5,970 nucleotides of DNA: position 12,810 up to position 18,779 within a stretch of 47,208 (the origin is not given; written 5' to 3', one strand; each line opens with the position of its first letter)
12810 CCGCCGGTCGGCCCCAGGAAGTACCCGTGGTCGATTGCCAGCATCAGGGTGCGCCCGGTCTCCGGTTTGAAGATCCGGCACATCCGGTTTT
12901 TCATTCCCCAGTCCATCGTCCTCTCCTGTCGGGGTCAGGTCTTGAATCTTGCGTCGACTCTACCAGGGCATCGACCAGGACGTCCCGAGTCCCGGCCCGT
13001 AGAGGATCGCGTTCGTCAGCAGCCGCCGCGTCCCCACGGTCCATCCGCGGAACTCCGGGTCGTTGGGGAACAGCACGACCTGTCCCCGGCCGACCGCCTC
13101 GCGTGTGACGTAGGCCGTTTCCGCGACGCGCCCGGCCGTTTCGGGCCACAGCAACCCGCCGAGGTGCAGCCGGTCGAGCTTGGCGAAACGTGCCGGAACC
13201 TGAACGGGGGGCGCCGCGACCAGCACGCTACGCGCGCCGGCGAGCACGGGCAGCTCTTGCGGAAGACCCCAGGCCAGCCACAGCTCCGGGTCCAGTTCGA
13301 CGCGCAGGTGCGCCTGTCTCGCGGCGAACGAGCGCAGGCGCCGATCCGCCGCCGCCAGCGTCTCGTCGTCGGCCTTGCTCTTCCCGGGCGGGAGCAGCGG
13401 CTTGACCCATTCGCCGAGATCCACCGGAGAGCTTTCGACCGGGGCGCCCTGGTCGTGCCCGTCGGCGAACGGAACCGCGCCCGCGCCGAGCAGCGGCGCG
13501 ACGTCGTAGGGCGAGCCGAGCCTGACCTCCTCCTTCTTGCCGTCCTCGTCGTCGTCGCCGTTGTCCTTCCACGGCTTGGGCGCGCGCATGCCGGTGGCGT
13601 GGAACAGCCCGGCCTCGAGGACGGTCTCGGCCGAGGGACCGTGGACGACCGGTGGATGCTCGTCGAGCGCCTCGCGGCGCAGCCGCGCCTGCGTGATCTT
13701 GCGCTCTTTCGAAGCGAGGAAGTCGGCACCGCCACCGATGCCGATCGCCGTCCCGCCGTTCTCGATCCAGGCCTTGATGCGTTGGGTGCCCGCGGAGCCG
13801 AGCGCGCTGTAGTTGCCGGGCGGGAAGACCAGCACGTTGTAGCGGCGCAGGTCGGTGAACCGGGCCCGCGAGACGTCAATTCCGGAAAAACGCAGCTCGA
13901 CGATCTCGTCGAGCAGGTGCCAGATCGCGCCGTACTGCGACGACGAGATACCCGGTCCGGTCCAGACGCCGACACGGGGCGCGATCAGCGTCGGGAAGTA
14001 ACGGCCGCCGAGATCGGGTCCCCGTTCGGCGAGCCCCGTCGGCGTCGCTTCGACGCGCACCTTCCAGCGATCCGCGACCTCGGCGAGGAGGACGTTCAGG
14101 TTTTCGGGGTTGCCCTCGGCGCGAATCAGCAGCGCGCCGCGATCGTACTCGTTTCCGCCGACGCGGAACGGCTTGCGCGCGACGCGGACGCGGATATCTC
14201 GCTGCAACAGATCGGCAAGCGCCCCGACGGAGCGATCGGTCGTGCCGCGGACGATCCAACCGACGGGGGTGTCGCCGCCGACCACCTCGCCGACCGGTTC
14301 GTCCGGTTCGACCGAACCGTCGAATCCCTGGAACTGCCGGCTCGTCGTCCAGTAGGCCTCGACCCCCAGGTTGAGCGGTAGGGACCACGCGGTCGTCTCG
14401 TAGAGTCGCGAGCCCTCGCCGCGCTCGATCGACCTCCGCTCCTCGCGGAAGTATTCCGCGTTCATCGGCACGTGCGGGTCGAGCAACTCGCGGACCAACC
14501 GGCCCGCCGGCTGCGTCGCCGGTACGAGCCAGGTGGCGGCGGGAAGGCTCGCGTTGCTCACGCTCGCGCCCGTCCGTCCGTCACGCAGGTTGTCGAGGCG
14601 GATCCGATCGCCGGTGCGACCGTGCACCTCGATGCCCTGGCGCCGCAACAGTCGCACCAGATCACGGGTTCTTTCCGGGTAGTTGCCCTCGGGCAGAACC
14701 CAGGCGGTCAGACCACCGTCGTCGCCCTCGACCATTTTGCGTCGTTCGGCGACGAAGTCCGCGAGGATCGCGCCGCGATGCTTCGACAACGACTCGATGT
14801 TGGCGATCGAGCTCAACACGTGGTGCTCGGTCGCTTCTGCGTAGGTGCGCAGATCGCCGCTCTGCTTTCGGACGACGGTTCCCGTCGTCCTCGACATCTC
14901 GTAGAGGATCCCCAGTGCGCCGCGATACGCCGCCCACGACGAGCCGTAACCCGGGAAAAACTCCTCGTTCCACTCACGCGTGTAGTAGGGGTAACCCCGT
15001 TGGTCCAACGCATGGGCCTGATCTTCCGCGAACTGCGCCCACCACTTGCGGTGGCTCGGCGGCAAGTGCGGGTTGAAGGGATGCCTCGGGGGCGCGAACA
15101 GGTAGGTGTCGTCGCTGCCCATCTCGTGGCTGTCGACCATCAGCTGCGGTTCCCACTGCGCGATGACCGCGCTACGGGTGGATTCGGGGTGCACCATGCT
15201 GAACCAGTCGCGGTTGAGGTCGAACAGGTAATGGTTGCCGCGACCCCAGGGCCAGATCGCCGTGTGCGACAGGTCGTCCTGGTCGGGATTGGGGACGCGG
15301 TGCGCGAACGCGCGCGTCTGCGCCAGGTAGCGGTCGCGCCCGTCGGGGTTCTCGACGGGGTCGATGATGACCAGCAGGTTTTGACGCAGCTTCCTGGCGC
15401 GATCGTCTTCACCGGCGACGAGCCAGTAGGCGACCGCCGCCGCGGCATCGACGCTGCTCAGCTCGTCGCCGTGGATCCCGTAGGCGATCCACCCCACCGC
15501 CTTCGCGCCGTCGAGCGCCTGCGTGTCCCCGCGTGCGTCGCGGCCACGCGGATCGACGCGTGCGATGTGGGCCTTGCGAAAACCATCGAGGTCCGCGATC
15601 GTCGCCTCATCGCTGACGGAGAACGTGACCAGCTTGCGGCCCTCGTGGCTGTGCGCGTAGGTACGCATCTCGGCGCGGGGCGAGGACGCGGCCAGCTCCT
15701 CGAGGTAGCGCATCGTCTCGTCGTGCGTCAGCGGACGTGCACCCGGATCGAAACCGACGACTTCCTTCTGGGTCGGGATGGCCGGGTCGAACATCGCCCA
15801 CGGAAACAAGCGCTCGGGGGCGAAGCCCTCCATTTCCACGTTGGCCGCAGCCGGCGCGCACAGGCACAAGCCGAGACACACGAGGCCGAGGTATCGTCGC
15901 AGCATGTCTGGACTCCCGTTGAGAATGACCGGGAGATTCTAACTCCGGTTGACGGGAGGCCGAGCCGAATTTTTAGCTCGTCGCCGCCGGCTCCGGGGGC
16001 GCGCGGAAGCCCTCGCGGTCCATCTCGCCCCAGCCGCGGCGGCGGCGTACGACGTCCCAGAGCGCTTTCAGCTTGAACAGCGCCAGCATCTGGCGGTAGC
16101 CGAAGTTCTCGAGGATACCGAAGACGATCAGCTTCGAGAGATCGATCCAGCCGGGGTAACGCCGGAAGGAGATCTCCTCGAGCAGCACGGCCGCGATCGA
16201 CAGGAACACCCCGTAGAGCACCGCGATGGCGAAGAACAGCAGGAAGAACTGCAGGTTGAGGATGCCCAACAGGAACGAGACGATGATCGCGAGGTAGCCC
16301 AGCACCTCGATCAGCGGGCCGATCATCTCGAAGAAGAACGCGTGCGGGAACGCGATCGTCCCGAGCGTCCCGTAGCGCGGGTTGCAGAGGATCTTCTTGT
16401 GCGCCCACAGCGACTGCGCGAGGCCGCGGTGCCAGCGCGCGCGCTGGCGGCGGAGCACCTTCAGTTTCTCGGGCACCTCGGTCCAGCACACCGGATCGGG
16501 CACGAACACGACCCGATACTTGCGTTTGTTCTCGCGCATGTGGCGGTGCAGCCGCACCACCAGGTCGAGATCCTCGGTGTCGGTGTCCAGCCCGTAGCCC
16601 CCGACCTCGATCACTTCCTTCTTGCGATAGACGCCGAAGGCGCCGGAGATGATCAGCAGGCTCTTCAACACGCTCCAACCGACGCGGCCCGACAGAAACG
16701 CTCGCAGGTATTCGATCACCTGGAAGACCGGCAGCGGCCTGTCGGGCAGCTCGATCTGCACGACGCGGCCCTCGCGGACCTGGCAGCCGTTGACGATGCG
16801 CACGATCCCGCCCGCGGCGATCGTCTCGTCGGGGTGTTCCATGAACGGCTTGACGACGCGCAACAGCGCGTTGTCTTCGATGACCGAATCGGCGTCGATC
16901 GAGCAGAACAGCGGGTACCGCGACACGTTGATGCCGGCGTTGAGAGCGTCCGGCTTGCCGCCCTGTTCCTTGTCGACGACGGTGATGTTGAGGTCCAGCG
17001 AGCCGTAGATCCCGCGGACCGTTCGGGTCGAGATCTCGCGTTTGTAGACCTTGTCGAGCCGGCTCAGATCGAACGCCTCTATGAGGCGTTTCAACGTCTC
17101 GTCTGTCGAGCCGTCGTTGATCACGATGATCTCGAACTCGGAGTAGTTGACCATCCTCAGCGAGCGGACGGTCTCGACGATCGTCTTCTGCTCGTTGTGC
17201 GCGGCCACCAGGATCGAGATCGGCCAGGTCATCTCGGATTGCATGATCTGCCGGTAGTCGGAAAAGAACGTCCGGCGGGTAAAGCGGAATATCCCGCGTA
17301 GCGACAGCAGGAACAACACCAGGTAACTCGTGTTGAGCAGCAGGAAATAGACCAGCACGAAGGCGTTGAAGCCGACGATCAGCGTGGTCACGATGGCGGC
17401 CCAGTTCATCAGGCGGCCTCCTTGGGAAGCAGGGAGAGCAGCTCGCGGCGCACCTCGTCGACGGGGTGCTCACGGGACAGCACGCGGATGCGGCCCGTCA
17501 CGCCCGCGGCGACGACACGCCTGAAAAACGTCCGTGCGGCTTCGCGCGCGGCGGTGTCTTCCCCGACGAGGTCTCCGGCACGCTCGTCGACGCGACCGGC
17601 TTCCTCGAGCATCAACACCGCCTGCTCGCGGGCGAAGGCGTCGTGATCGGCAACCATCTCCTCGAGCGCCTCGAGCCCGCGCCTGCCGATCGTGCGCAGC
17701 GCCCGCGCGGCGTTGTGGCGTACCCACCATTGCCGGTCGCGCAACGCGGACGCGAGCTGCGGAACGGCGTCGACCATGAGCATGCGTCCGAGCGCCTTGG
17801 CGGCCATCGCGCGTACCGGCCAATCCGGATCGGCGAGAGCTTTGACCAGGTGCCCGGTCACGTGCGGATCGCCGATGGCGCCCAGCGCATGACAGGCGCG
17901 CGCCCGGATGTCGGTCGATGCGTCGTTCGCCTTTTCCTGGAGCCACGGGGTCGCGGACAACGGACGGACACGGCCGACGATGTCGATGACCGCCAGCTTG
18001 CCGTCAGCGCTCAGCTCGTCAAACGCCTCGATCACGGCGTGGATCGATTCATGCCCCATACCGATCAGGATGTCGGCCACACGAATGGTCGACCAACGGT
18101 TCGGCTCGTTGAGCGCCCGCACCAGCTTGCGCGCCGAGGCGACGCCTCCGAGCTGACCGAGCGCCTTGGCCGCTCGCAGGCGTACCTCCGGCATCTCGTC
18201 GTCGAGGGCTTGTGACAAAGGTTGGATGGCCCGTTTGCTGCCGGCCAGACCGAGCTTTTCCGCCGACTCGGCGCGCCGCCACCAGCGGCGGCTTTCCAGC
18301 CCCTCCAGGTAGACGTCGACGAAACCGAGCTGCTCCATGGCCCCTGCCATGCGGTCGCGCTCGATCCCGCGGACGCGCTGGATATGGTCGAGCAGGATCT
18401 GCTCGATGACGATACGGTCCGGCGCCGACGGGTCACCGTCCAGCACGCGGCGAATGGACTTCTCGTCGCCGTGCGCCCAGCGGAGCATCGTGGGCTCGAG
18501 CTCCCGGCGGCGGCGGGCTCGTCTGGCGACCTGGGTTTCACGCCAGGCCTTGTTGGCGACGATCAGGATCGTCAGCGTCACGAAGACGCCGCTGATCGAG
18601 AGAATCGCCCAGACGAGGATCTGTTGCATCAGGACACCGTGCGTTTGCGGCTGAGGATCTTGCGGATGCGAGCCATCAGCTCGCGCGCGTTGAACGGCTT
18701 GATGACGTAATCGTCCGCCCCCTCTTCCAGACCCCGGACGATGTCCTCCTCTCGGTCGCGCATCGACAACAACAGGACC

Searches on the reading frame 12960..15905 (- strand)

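Call 26: search_protein_families(library=pfam, proteins=[window:12960-15905:-], max_evalue=0.001)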
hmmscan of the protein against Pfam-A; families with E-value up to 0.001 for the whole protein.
window:12960-15905:- (981 aa): 3 families
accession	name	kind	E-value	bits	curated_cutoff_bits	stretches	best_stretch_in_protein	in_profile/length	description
PF00246.29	Peptidase_M14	-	6.5e-13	49.4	21.6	1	66-236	3-135/286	Zinc carboxypeptidase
PF14258.12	DUF4350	-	0.00056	20.7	30.4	0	656-727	7-75/181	Domain of unknown function (DUF4350)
PF09825.15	BPL_N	-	0.00095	18.6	24.2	0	645-731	3-96/283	Biotin-protein ligase, N terminal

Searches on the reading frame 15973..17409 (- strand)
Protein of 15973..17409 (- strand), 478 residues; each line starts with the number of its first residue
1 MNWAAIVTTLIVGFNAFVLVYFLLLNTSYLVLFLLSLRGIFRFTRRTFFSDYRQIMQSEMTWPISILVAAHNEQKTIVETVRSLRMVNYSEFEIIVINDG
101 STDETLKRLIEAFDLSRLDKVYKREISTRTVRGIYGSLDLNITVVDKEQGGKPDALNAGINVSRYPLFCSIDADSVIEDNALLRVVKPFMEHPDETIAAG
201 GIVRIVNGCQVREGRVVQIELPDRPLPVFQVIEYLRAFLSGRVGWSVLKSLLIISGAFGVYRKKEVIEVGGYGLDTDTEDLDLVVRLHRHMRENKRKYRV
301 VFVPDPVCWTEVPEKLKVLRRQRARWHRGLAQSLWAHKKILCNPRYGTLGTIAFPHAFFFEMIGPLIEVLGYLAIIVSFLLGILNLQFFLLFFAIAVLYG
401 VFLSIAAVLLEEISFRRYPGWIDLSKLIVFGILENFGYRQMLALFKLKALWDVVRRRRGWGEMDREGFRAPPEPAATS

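Call 26: search_protein_families(library=pfam, proteins=[window:15973-17409:-], max_evalue=0.001)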
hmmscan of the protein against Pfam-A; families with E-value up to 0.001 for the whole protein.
window:15973-17409:- (478 aa): 5 families
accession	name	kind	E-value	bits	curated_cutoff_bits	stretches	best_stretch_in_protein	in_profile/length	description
PF00535.33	Glycos_transf_2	-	7.9e-21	75.1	23.3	1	65-202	1-115/168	Glycosyl transferase family 2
PF13641.12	Glyco_tranf_2_3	-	2.4e-19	70.7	27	1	64-329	3-230/230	Glycosyltransferase like family 2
PF13632.12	Glyco_trans_2_3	-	3.2e-14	53.6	27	1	171-398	5-195/198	Glycosyl transferase family group 2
PF03142.21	Chitin_synth_2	-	1.5e-08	34.2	27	1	292-401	336-444/527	Chitin synthase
PF10111.15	Glyco_tranf_2_2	-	6.5e-06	26.3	27.3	1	66-123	4-60/276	Glycosyltransferase like family 2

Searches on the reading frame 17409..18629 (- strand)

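Call 26: search_protein_families(library=pfam, proteins=[window:17409-18629:-], max_evalue=0.001)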
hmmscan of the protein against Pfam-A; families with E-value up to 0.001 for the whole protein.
window:17409-18629:- (406 aa): 6 families
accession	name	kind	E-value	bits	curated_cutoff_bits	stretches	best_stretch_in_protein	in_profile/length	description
PF13646.12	HEAT_2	-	6.8e-36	122.9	27.7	3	260-341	3-87/88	HEAT repeats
PF02985.28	HEAT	-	9.4e-22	75.5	23.5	1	260-284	4-28/31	HEAT repeat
PF03130.22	HEAT_PBS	-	9.6e-15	53.8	20.9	0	149-174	1-26/27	PBS lyase HEAT-like repeat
PF13513.12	HEAT_EZ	-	8.3e-10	39.4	27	0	270-314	1-55/55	HEAT-like repeat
PF12717.13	Cnd1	-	6.9e-07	29.9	26.4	0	257-322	22-93/162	non-SMC mitotic condensation complex subunit 1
PF25786.1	HEAT_GCN1_C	-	1.2e-06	29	27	0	256-321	27-101/151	GCN1-like, C-terminal HEAT repeats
